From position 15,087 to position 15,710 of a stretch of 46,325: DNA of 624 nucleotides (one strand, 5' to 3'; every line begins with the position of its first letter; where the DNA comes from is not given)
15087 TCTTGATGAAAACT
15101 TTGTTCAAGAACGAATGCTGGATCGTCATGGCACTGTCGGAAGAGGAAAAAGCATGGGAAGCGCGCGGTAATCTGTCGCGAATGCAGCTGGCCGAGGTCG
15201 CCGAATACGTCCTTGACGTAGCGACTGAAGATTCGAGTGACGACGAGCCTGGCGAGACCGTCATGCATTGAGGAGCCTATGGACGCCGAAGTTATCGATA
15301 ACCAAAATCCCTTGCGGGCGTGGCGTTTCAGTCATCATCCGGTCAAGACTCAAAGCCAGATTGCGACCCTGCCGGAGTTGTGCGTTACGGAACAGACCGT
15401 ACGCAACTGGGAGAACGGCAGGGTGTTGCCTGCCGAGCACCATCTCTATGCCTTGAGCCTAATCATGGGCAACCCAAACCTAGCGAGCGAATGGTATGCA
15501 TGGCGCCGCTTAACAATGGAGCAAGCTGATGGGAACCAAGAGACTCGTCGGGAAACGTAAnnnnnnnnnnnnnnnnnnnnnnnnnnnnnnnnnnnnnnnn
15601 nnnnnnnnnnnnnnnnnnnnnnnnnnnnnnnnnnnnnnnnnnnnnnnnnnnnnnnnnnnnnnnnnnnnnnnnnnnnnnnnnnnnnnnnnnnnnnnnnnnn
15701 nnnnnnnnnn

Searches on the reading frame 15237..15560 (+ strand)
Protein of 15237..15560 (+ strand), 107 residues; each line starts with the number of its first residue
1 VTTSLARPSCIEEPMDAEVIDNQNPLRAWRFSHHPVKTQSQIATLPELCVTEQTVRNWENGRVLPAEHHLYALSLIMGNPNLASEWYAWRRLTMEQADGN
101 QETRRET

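Call 51: search_protein_families(library=pfam, proteins=[window:15237-15560:+], max_evalue=0.01)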
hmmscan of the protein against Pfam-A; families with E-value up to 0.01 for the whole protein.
window:15237-15560:+ (107 aa): 1 family
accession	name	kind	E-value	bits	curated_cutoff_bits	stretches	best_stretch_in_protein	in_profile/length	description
PF01381.28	HTH_3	-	0.0016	18.9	23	1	47-78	18-49/55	Helix-turn-helix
